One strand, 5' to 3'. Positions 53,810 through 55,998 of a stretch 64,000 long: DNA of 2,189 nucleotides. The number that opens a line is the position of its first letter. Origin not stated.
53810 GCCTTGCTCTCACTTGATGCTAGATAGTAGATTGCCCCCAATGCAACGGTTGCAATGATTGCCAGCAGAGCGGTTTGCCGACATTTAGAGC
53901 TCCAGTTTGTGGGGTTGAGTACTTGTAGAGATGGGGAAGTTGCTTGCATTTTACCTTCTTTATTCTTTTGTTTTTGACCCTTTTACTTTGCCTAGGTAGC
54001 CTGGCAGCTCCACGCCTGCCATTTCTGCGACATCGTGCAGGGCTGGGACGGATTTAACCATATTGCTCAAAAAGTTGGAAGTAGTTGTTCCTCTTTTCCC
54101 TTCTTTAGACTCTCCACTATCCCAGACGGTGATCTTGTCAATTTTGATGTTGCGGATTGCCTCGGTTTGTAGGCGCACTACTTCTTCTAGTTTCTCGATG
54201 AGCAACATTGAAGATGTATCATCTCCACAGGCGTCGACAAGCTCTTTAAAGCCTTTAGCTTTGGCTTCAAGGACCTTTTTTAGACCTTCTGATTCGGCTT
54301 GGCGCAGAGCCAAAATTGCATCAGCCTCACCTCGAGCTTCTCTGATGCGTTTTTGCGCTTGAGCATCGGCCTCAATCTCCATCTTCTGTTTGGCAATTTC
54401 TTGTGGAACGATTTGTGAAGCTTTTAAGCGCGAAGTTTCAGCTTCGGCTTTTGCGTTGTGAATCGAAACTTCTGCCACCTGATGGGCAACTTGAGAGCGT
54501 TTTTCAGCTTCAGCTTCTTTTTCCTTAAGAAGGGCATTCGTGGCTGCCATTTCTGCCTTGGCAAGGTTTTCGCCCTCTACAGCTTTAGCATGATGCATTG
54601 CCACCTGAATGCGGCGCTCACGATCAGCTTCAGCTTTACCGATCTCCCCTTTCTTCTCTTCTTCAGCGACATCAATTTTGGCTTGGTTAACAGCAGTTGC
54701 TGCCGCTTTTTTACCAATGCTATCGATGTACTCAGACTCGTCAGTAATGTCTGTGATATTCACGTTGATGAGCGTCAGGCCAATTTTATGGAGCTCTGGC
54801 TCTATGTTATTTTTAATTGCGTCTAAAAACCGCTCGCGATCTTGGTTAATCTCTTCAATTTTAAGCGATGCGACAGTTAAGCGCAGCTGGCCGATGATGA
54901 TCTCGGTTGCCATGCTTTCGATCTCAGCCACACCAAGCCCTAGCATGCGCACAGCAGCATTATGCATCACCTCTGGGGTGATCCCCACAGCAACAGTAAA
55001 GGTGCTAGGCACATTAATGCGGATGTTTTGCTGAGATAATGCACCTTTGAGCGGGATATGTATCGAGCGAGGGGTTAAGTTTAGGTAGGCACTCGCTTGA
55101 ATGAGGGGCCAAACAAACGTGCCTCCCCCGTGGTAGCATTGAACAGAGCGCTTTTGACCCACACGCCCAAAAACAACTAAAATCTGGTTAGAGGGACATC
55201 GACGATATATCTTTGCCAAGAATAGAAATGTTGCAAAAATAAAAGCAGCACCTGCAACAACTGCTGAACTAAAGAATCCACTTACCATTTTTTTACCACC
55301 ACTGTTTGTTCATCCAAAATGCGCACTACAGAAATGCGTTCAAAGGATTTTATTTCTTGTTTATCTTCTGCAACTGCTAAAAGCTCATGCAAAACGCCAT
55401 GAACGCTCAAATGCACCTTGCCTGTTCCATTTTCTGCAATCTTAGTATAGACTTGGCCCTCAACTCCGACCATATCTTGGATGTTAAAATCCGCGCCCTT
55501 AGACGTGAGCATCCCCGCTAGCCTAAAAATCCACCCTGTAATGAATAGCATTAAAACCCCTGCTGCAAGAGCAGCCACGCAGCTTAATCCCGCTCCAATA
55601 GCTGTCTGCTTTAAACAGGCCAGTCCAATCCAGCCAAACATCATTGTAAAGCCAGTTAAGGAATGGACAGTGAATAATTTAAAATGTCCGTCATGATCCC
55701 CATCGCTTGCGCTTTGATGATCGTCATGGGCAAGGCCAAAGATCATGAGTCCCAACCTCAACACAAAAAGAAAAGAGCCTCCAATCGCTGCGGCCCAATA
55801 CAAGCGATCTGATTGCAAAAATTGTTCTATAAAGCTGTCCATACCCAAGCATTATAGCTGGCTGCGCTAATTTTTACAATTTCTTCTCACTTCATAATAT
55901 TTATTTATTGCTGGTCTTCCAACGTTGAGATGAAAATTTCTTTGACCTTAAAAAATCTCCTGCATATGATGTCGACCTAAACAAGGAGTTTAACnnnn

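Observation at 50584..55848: NfeD-flotillin operon extended by a tandemly amplified ankyrin-like gene array that carries the flotillin tail as a conserved mini-ORF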

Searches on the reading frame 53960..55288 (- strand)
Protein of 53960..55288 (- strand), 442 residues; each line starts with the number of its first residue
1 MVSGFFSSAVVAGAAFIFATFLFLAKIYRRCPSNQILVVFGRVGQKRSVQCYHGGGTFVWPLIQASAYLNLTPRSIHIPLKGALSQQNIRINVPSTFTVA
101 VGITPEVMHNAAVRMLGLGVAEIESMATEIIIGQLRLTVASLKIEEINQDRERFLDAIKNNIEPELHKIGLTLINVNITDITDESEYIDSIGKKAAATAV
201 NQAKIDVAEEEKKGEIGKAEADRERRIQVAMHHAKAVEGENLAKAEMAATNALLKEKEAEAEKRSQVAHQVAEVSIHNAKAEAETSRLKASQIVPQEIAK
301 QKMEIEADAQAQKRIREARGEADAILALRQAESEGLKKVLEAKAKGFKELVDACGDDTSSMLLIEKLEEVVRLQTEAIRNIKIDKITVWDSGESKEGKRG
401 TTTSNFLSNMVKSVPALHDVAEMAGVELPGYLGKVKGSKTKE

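Call 4: search_protein_families(library=pfam, proteins=[window:53960-55288:-], max_evalue=0.1)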
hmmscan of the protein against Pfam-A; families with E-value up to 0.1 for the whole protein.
window:53960-55288:- (442 aa): 2 families
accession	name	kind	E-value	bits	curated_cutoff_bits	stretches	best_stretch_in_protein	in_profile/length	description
PF01145.31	Band_7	-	9.9e-29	101.1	23.6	1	32-212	4-176/176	SPFH domain / Band 7 family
PF15975.10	Flot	-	2.2e-07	31.4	27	1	310-418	1-116/124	Flotillin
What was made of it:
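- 53960..55288 (-): Flotillin (SPFH2/FloT-type), 442 aa. Pfam Band_7 at 101 bits and Flot at 31.4 bits (call 4).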

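Call 5: find_encoding_contigs(protein=window:53960-55288:-, flank=10000, max_places=10)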
Protein window:53960-55288:- (442 aa): 1 contig read that carries it; 1 place shown.
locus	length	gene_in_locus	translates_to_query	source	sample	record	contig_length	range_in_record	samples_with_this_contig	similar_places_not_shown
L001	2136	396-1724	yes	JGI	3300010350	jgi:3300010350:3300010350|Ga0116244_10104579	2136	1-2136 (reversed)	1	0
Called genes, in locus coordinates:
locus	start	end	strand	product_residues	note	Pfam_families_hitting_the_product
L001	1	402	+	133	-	?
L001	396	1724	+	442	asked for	PF01145:Band_7, PF15975:Flot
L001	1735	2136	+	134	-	?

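Call 7: find_homologous_proteins(query=window:53960-55288:-, max_evalue=1e-30)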
Query window:53960-55288:- (442 aa): 7989 proteins with E <= 1e-30 among 8000 candidates; the best 120 are listed.
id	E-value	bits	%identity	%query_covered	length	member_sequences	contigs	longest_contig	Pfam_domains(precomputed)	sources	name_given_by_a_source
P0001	1.8e-276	934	100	100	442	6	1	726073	PF01145.32,PF15975.11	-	-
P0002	3.4e-247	838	88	100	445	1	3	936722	PF01145.32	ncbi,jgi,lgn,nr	ncbi:MAG: flotillin family protein [Chlamydiia bacterium]|nr:flotillin family protein [Chlamydiia ba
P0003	1.7e-244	829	87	100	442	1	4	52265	PF01145.32,PF15975.11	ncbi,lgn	-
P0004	2.7e-231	786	83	99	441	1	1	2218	PF01145.32,PF15975.11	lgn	-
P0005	5.3e-226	768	82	98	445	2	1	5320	PF01145.32,PF15975.11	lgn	-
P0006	3.0e-220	749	79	99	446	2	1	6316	PF01145.32,PF15975.11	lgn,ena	-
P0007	7.0e-212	722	74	62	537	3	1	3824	PF01145.32,PF15975.11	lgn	-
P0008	6.5e-210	715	72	63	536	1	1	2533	PF01145.32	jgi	jgi:flotillin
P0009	5.3e-208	709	72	63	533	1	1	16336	PF01145.32,PF15975.11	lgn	-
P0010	3.8e-207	706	63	75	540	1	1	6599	PF01145.32,PF15975.11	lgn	-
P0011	4.2e-204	696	-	-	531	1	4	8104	PF01145.32,PF15975.11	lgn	-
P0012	3.4e-201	687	57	93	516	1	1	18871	PF01145.32,PF15975.11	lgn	-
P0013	7.1e-201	686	74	59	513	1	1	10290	PF01145.32,PF15975.11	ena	-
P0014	1.5e-200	684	69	64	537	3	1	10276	PF01145.32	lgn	-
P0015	3.4e-199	680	69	62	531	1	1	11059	PF01145.32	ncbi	-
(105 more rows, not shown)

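Call 8: find_encoding_contigs(protein=P0002, flank=10000, max_places=4)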
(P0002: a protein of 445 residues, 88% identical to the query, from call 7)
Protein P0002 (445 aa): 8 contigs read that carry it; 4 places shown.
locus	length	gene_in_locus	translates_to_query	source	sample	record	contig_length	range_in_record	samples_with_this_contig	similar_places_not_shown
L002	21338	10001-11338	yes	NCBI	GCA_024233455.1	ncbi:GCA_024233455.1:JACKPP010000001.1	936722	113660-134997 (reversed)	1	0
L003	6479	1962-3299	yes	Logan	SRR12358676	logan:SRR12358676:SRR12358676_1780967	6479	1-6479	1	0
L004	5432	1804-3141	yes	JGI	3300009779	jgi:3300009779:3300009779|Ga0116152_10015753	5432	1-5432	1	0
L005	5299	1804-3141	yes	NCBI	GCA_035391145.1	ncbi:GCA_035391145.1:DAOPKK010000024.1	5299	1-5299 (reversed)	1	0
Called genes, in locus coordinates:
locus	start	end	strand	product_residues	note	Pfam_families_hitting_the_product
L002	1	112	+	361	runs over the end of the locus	-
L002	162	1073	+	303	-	PF03734:YkuD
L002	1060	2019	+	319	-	PF03255:ACCA, PF01039:Carboxyl_trans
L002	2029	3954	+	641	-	PF00664:ABC_membrane, PF09818:ABC_ATPase (faint), PF00005:ABC_tran, PF02463:SMC_N (weak)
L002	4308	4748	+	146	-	-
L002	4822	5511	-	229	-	PF00929:RNase_T, PF13482:RNase_H_2, PF16473:Rv2179c-like (weak), PF12843:QSregVF_b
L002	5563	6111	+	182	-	PF07894:SACK1, PF13091:PLDc_2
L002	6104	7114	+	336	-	PF00676:E1_dh, PF02775:TPP_enzyme_C (weak)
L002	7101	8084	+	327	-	PF02779:Transket_pyr, PF02780:Transketolase_C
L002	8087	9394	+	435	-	PF00364:Biotin_lipoyl, PF02817:E3_binding, PF00198:2-oxoacid_dh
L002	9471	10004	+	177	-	-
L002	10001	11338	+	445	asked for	PF01145:Band_7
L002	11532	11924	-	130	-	-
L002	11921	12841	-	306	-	PF01544:CorA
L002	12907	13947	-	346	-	PF04613:LpxD, PF25087:GMPPB_C (weak), PF00132:Hexapep (weak), PF25084:LbH_EIF2B (faint), PF14602:Hexapep_2 (faint), PF00132:Hexapep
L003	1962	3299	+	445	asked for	PF01145:Band_7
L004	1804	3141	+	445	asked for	PF01145:Band_7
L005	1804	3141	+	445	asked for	PF01145:Band_7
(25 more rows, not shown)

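Call 9: find_encoding_contigs(protein=P0003, flank=10000, max_places=4)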
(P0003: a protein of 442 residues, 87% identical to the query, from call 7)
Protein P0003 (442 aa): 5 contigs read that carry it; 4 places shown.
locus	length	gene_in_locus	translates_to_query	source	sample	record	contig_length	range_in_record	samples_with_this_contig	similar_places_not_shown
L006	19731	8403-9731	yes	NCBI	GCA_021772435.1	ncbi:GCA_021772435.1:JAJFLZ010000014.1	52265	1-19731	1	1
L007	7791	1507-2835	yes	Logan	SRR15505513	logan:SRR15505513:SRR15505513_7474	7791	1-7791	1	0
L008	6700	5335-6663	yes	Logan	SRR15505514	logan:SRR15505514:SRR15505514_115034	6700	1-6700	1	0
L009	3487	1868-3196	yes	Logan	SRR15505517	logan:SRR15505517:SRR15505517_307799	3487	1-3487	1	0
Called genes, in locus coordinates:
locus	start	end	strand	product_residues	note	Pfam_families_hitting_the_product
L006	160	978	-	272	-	-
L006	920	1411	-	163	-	-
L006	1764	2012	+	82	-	PF00198:2-oxoacid_dh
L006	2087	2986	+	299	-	-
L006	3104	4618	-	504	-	PF02661:Fic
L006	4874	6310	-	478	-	PF01637:ATPase_2, PF13191:AAA_16 (weak), PF13173:AAA_14 (faint)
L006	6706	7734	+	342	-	PF00069:Pkinase, PF07714:PK_Tyr_Ser-Thr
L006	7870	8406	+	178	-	-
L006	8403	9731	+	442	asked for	PF01145:Band_7, PF15975:Flot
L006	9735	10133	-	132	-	-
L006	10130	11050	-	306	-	PF01544:CorA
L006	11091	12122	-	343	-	PF04613:LpxD, PF25084:LbH_EIF2B (weak), PF25087:GMPPB_C, PF00132:Hexapep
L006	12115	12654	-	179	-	PF03938:OmpH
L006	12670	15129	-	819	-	PF07244:POTRA, PF08479:POTRA_2 (faint), PF07244:POTRA, PF01103:Omp85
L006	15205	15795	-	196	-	PF21176:RecR_HhH, PF01751:Toprim, PF13662:Toprim_4, PF21175:RecR_C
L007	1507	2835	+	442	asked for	PF01145:Band_7, PF15975:Flot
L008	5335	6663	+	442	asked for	PF01145:Band_7, PF15975:Flot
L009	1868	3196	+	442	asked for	PF01145:Band_7, PF15975:Flot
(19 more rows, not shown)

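Call 23: find_related_loci(query=window:53960-55288:-, collection=genome_contigs, flank=10000)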
Query window:53960-55288:- (442 aa) in genome_contigs; peptide patterns used: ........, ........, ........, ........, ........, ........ (x = any residue, [..] = any of these).
600 stretches matched a pattern (row limit reached: there are more); 566 encode a relative of the query (tblastn E <= 1e-3); the best 80 are kept; 80 distinct loci.
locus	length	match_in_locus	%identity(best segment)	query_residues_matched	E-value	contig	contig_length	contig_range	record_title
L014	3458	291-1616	98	1-442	0e+0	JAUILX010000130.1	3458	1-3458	MAG: Chlamydiia bacterium isolate Co_bin.61 NODE_161212_length_3458_cov_1.963675, whole genome shotgun sequence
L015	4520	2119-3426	70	2-435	0e+0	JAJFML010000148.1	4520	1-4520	MAG: Chlamydiae bacterium isolate OFTM200 OFTM200_147, whole genome shotgun sequence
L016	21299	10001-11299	71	5-435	0e+0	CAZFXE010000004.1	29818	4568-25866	MAG TPA_asm: uncultured bacterium isolate SRP200132_co1_540 genome assembly, contig: NODE_2641_length_29818_cov_8.878003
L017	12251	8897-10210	69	5-436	0e+0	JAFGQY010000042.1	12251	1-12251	MAG: Parachlamydiales bacterium isolate Zod_Metabat.799 k87_4492646, whole genome shotgun sequence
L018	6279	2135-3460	70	5-442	0e+0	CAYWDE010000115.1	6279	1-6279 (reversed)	MAG TPA_asm: uncultured bacterium isolate SRP302895_co1_246 genome assembly, contig: NODE_26252_length_6279_cov_4.451639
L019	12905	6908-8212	69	5-437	0e+0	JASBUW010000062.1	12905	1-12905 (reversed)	MAG: Parachlamydiaceae bacterium isolate BWSM_84 k141_1070068, whole genome shotgun sequence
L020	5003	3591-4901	70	1-435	0e+0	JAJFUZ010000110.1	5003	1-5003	MAG: Parachlamydia sp. isolate bin.582 k141_960967, whole genome shotgun sequence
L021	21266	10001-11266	73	16-435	0e+0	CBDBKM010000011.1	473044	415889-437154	MAG: Chlamydiales bacterium isolate 6b1bf94d-6835-46bf-8ca5-1ec758719f37 genome assembly, contig: contig_11, whole genom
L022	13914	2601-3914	69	1-435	0e+0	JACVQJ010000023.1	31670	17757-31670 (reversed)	MAG: Parachlamydiales bacterium isolate B4_bin.14 scaffold_236, whole genome shotgun sequence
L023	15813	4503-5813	69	1-435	0e+0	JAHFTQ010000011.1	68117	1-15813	MAG: Parachlamydiales bacterium isolate nzgw624 NODE_223_length_68118_cov_5.991058, whole genome shotgun sequence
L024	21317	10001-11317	68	5-442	0e+0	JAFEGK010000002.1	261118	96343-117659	MAG: Verrucomicrobia bacterium isolate SZAS-16 VERR-KAN-1__2__length-261118, whole genome shotgun sequence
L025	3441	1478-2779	68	5-435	0e+0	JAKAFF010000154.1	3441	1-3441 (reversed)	MAG: bacterium isolate WY1.bin82 NODE_53818_length_3441_cov_1.307182, whole genome shotgun sequence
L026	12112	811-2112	69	6-435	0e+0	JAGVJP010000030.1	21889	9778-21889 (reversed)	MAG: Parachlamydiales bacterium isolate SW_11 c_000000026909, whole genome shotgun sequence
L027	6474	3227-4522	69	5-434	0e+0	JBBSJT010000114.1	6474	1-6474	MAG: Chlamydiia bacterium isolate LS4_metabat2.075 LS4_metabat2.075_K_667004_L_6474_cov_12.2080, whole genome shotgun se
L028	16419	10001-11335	67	1-442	0e+0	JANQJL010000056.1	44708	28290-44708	MAG: Simkaniaceae bacterium isolate PL25a_bin.114 k99_4897282, whole genome shotgun sequence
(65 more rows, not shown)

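Call 40: list_cluster_members(proteins=[P0001, P0121, P0123])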
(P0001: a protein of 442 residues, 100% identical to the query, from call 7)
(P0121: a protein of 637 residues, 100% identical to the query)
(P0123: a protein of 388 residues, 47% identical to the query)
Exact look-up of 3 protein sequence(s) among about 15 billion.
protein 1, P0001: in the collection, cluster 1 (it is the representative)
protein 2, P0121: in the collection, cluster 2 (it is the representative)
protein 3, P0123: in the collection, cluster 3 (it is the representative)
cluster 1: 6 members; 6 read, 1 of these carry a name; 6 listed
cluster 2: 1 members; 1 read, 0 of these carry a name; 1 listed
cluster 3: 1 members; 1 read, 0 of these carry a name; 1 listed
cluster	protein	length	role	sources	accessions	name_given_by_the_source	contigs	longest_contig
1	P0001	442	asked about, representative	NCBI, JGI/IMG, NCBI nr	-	-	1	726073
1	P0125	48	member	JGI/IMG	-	iron-sulfur cluster assembly protein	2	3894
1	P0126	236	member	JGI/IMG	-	-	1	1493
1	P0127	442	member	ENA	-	-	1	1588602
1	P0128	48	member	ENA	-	-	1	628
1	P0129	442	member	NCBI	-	-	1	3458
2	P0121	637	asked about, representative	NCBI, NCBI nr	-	-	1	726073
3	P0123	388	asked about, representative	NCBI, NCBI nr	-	-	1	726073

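Call 42: find_encoding_contigs(protein=P0005, flank=6000, max_places=3)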
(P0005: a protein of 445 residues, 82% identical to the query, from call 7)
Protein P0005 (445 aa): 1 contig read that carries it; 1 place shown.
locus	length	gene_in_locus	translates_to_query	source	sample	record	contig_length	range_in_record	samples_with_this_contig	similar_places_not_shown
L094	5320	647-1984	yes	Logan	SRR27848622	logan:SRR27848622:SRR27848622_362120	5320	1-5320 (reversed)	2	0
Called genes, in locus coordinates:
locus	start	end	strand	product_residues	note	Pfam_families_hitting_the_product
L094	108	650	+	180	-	-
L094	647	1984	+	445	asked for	PF01145:Band_7, PF15975:Flot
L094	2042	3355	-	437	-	PF01128:IspD, PF02348:CTP_transf_3 (weak), PF12804:NTP_transf_3, PF00106:adh_short, PF01370:Epimerase (weak), PF13561:adh_short_C2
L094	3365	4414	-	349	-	PF00217:ATP-gua_Ptrans, PF27454:McsB_C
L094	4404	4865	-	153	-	PF02151:UVR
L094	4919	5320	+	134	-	?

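Call 43: find_encoding_contigs(protein=P0006, flank=6000, max_places=3)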
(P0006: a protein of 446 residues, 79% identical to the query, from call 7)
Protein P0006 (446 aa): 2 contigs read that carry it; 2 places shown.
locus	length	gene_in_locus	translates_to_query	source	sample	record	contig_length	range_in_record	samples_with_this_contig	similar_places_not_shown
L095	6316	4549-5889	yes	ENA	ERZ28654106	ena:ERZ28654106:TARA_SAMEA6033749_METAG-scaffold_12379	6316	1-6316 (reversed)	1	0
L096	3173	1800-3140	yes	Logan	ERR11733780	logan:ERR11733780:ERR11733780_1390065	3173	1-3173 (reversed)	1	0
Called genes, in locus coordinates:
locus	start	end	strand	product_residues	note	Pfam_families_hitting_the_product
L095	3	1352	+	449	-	?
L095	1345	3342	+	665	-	PF22745:Nlig-Ia, PF01653:DNA_ligase_aden, PF03120:OB_DNA_ligase, PF03119:DNA_ligase_ZBD (weak), PF12826:HHH_2, PF14520:HHH_5 (weak), PF00533:BRCT, PF12738:PTCB-BRCT (weak)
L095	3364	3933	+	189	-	-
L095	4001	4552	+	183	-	-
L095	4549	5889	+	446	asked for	PF01145:Band_7, PF15975:Flot (weak)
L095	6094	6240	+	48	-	-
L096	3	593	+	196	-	?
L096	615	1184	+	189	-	-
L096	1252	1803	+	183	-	-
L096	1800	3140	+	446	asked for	PF01145:Band_7, PF15975:Flot (weak)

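Call 58: search_protein_families(library=ncbifam, proteins=[window:53960-55288:-], max_evalue=1)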
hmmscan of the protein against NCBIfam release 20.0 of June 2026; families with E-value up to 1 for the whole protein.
window:53960-55288:- (442 aa): 4 families
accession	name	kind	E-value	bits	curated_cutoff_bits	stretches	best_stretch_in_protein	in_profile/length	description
NF058507.1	FlotScfldFlot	equivalog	5.4e-34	118.1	700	2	28-269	21-271/477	flotillin lipid rafts scaffold protein FloT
TIGR02794.1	tolA_full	equivalog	0.1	11.8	59.45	1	198-346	69-201/362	cell envelope integrity protein TolA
NF009583.0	PRK13024.1-3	subfamily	0.12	10.3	721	1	163-280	89-208/755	protein translocase subunit SecDF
NF050102.1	DivIVA_Wag31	equivalog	0.38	10.6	260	1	200-370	53-215/256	DivIVA-like cell division protein Wag31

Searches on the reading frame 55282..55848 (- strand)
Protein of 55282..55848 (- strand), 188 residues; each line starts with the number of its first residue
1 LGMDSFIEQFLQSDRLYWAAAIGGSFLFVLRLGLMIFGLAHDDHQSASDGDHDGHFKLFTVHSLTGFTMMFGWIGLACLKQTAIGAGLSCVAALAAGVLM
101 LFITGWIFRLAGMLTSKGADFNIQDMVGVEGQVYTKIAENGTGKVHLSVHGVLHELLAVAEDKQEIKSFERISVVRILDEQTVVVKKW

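Call 4: search_protein_families(library=pfam, proteins=[window:55282-55848:-], max_evalue=0.1)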
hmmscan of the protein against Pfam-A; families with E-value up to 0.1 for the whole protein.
window:55282-55848:- (188 aa): 2 families
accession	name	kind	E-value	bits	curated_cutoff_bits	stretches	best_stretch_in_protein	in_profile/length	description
PF20988.2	SidF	-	0.021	13.4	27.1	1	62-162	696-794/839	Phosphoinositide phosphatase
PF13273.12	DUF4064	-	0.056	14.1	32.1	1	22-103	11-95/102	Protein of unknown function (DUF4064)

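Call 58: search_protein_families(library=ncbifam, proteins=[window:55282-55848:-], max_evalue=1)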
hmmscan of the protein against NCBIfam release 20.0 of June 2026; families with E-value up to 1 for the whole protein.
window:55282-55848:- (188 aa): 0 families
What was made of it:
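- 55282..55848 (-): nfeD-like (YuaF-type) membrane protein gene, 188 aa, overlapping the flotillin start by 7 nt. The window protein itself has no Pfam or NCBIfam hit (calls 4, 58).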

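Call 59: search_solved_structures(query=window:55282-55848:-, max_evalue=10)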
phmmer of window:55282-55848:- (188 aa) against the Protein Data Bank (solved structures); distinct sequences matched with E-value up to 10: 6.
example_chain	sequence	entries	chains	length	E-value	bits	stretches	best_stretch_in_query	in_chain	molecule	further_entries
4o60_A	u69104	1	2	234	7.6e-05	26.1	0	109-129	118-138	ANK-N5C-317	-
4qfv_A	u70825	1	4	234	0.0026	21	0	109-135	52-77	ANK-N5C-281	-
4c0r_A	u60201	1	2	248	0.86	12.8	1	132-182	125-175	PUTATIVE AMINO ACID BINDING PROTEIN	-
3fj7_A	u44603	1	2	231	1.2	12.4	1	106-172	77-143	Major antigenic peptide PEB3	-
2hxw_A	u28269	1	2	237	1.3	12.3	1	106-172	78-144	Major antigenic peptide PEB3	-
3fjg_A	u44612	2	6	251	1.4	12.1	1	106-172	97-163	Major antigenic peptide PEB3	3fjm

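Call 62: search_solved_structures(query=A6, max_evalue=10)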
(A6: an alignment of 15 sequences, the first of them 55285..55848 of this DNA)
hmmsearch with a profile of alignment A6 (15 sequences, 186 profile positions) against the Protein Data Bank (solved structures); distinct sequences matched with E-value up to 10: 1.
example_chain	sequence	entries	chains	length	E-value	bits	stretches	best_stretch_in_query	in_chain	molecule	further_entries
2k14_A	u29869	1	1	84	0.16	15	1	119-183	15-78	YuaF protein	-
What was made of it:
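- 55282..55848 (-): A profile of 15 orthologues hits only PDB 2K14 (YuaF), E 0.16, over the C-terminal domain (call 62).
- On NfeD (YuaF/YqiJ-type NfeD2): A profile of 15 orthologues has YuaF (PDB 2K14) as its only PDB hit, E 0.16, over positions 119-183 (call 62).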

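Call 63: search_protein_families(library=pfam, alignment_id=A6, max_evalue=1)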
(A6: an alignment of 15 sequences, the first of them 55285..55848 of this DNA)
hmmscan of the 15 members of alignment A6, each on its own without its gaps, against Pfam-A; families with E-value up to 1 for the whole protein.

A. member 1, window:55285-55848:- (188 aa): 2 families
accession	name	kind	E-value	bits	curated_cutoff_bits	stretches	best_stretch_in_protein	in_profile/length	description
PF20988.2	SidF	-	0.021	13.4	27.1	1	62-162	696-794/839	Phosphoinositide phosphatase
PF13273.12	DUF4064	-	0.056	14.1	32.1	1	22-103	11-95/102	Protein of unknown function (DUF4064)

B. families by the number of members that match (of 15 scanned): 16 families
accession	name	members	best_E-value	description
PF11239.13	DUF3040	3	0.078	Protein of unknown function (DUF3040)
PF20712.2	CyanoTRADDas_TM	2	0.042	Cyanobacterial TRADD-N associated 2-Transmembrane domain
PF20990.2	DUF2207_C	2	0.21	Predicted membrane protein (DUF2207) C-terminal domain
PF01957.25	NfeD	1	0.0022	NfeD-like C-terminal, partner-binding domain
PF01757.29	Acyl_transf_3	1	0.0067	Acyltransferase domain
PF18761.7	Heliorhodopsin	1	0.019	Heliorhodopsin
PF20988.2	SidF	1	0.021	Phosphoinositide phosphatase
PF05832.17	DUF846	1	0.032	Eukaryotic protein of unknown function (DUF846)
PF15159.11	PIG-Y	1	0.038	Phosphatidylinositol N-acetylglucosaminyltransferase subunit Y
PF20154.4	LNT_N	1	0.047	Apolipoprotein N-acyltransferase N-terminal domain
PF13273.12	DUF4064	1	0.056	Protein of unknown function (DUF4064)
PF16041.10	APD1-4_M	1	0.16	E3 ubiquitin-protein ligase APD1-4, middle domain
PF17433.7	Glyco_hydro_49N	1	0.18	Glycosyl hydrolase family 49 N-terminal Ig-like domain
PF03468.20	XS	1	0.26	XS domain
PF12911.12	OppC_N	1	0.31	N-terminal TM domain of oligopeptide transport permease C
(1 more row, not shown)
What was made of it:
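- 55282..55848 (-): One of the 15 hits Pfam NfeD at E 0.0022 (call 63).
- On NfeD (YuaF/YqiJ-type NfeD2): One of the 15 members hits PF01957 at E 0.0022 (call 63).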
